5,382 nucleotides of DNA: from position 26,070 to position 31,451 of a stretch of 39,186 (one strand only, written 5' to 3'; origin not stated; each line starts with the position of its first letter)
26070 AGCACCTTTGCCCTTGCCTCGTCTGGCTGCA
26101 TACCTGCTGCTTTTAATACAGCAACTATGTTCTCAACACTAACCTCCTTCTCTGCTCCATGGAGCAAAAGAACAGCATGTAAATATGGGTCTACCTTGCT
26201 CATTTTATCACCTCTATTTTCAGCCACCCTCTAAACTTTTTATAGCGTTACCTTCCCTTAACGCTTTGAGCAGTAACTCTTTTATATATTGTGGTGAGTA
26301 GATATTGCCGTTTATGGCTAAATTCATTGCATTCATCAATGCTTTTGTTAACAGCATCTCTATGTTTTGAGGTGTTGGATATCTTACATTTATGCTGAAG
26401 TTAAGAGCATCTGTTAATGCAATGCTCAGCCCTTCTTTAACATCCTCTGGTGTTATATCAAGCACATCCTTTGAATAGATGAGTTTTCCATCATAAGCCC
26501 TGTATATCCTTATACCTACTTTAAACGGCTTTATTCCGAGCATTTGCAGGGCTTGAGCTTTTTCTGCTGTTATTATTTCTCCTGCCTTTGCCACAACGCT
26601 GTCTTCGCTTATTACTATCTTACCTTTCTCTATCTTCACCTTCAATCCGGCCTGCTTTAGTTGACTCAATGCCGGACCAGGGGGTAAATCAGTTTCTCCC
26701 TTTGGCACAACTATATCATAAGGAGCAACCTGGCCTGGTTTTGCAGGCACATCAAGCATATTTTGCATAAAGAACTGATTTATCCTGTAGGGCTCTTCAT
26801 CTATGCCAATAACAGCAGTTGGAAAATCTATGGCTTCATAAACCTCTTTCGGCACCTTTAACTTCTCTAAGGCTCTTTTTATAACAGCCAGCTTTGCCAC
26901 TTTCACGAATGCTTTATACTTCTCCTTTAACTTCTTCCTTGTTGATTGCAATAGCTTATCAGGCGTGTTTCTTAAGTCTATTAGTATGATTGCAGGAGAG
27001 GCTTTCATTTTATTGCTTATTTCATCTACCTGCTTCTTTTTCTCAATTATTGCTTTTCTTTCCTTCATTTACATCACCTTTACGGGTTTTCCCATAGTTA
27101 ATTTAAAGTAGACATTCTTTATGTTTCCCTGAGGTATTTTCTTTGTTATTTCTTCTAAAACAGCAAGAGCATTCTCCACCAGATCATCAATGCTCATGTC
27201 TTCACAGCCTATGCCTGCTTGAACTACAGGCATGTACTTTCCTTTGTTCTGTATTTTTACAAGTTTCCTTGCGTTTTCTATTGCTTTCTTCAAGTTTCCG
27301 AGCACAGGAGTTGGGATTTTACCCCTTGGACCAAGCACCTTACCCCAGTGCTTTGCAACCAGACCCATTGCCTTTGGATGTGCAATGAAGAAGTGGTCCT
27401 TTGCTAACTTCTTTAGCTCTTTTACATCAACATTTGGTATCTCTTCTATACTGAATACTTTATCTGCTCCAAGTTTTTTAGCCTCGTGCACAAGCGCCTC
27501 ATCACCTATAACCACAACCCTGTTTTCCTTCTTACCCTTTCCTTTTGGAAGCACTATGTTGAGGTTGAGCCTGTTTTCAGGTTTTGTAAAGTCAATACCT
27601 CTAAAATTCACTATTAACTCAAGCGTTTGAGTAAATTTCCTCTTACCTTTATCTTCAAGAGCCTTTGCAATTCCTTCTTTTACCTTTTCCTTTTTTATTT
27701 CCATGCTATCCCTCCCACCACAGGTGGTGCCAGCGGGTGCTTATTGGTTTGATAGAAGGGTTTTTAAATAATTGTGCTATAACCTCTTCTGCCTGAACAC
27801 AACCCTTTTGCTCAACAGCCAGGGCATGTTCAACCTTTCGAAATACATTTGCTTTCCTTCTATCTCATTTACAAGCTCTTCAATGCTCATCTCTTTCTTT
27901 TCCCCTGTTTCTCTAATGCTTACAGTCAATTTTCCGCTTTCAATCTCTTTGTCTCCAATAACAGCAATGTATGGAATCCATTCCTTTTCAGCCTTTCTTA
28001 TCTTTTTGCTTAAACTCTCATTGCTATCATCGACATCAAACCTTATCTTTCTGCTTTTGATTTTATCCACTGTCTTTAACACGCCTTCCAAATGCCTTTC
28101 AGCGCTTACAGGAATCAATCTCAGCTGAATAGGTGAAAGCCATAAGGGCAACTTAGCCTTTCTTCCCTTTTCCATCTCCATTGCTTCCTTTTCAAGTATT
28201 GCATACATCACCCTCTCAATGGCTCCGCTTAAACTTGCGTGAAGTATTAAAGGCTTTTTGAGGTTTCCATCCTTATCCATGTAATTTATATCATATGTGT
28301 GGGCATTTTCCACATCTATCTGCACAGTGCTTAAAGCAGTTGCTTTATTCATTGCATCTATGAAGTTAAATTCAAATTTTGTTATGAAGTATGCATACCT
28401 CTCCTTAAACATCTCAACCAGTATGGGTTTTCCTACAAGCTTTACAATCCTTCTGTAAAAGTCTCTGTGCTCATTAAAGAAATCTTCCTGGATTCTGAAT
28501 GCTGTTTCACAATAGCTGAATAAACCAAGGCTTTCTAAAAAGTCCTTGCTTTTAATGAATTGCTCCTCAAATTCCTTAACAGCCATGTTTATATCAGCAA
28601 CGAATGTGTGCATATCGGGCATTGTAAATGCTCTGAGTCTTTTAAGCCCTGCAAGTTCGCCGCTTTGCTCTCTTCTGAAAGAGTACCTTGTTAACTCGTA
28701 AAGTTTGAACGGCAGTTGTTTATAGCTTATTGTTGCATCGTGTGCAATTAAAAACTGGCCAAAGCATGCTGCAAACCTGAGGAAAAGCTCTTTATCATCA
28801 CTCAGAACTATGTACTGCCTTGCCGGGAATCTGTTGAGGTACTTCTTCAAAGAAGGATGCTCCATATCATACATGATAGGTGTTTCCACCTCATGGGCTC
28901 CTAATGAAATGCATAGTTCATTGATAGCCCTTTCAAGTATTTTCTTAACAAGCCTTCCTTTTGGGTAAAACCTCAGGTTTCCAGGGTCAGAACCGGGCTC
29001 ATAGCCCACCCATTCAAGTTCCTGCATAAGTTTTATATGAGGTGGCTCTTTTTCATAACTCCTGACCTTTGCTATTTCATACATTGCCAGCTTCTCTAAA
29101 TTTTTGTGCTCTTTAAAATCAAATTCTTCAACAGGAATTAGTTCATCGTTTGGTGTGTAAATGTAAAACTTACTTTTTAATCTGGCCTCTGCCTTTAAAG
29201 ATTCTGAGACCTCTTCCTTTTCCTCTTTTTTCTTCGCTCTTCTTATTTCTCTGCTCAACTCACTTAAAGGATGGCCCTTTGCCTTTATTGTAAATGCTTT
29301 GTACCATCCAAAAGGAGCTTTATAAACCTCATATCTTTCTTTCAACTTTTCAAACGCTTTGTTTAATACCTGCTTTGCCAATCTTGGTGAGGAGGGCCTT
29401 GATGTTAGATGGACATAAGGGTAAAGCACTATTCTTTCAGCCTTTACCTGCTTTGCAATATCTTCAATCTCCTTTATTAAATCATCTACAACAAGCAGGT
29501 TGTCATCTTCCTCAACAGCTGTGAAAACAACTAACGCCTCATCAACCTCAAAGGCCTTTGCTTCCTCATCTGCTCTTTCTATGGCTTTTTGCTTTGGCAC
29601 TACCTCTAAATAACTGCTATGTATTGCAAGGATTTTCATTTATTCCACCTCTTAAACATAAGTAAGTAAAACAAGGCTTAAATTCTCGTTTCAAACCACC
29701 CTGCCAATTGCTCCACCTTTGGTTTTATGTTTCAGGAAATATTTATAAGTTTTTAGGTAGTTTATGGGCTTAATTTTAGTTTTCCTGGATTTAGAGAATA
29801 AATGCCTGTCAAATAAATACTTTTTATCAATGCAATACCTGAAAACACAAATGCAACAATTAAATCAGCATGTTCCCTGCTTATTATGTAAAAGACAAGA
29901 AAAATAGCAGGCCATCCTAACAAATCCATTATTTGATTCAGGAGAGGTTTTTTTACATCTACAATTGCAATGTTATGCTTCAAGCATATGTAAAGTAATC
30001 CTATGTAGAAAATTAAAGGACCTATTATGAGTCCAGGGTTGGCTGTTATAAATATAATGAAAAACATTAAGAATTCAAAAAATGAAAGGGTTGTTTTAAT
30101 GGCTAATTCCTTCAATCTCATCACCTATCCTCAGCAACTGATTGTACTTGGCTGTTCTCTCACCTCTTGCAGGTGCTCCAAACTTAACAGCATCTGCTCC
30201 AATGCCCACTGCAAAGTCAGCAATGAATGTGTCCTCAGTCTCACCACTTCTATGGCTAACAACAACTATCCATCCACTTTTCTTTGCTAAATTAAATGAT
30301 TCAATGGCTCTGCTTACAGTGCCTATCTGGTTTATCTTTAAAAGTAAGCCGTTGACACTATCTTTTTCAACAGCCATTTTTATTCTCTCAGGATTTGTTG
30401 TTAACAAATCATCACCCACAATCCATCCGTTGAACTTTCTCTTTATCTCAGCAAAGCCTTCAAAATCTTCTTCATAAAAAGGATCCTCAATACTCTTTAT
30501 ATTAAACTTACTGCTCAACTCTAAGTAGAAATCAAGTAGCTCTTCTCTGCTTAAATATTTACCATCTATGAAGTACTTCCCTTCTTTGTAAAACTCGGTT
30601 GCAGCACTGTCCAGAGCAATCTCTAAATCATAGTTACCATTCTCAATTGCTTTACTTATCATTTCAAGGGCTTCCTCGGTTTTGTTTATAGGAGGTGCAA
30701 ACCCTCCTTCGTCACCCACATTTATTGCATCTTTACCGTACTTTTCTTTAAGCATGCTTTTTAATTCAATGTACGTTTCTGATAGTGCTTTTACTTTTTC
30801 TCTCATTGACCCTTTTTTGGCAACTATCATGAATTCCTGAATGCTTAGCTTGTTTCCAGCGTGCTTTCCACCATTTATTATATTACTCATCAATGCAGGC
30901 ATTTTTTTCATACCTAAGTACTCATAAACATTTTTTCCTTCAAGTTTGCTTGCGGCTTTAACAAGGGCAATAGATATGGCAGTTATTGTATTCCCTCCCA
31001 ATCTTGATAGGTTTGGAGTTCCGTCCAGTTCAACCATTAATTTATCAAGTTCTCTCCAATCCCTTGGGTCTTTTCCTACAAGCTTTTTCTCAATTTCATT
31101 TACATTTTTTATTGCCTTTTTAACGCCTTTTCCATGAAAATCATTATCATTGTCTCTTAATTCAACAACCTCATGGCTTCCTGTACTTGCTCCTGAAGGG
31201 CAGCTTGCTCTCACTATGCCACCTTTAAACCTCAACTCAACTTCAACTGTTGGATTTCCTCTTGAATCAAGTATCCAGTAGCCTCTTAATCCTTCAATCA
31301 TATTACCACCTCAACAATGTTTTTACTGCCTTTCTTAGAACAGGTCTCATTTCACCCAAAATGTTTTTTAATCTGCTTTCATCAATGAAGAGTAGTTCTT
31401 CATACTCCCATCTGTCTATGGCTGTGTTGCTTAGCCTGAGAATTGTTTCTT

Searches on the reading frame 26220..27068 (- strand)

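Call 25: search_protein_families(library=pfam, proteins=[window:26220-27068:-], max_evalue=0.001)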
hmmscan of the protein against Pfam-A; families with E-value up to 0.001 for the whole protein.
window:26220-27068:- (282 aa): 2 families
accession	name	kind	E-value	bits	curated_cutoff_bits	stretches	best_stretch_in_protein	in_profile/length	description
PF17777.6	RL10P_insert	-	6.8e-22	77.6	29.1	1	109-179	1-71/71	Insertion domain in 60S ribosomal protein L10P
PF00466.25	Ribosomal_L10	-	6.8e-12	45.8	22.8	1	9-102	5-97/100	Ribosomal protein L10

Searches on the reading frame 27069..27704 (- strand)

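Call 25: search_protein_families(library=pfam, proteins=[window:27069-27704:-], max_evalue=0.001)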
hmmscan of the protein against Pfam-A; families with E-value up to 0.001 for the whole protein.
window:27069-27704:- (211 aa): 1 family
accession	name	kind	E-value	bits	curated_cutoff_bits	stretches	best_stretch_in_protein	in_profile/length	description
PF00687.26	Ribosomal_L1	-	1.1e-36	126.7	32.2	1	20-205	5-197/198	Ribosomal protein L1p/L10e family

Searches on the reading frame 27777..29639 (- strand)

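Call 25: search_protein_families(library=pfam, proteins=[window:27777-29639:-], max_evalue=0.001)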
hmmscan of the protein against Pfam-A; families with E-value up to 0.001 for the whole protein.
window:27777-29639:- (620 aa): 3 families
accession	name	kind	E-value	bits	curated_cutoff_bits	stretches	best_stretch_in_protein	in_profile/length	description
PF08915.16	tRNA-Thr_ED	-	1.7e-44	151.7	30.2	1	1-132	1-137/137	Archaea-specific editing domain of threonyl-tRNA synthetase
PF03129.25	HGTP_anticodon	-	1.4e-22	80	21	1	505-594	1-92/94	Anticodon binding domain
PF00587.30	tRNA-synt_2b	-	1.2e-20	74.7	29.3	1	281-484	6-178/179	tRNA synthetase class II core domain (G, H, P, S and T)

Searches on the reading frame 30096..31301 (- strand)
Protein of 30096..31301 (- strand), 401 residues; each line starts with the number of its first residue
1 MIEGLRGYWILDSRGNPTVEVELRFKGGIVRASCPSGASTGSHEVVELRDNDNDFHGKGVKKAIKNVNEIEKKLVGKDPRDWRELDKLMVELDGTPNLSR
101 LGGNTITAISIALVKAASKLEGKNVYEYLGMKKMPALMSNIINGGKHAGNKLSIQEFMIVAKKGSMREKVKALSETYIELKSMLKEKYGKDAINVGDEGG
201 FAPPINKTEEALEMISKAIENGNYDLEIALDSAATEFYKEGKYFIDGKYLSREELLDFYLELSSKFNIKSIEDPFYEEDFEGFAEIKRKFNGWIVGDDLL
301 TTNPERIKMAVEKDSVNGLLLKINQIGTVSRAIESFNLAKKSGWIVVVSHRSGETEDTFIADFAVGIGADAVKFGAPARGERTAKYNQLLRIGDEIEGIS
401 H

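Call 25: search_protein_families(library=pfam, proteins=[window:30096-31301:-], max_evalue=0.001)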
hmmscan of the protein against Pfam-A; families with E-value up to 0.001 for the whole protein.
window:30096-31301:- (401 aa): 3 families
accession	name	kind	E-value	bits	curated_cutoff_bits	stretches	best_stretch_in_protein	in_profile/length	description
PF00113.28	Enolase_C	-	1.1e-95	320.7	21.5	1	133-396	3-281/296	Enolase, C-terminal TIM barrel domain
PF03952.21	Enolase_N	-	8.3e-45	152.6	35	1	2-129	1-131/131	Enolase, N-terminal domain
PF13378.12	MR_MLE_C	-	9e-07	29.2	29.4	1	205-348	27-152/219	Enolase C-terminal domain-like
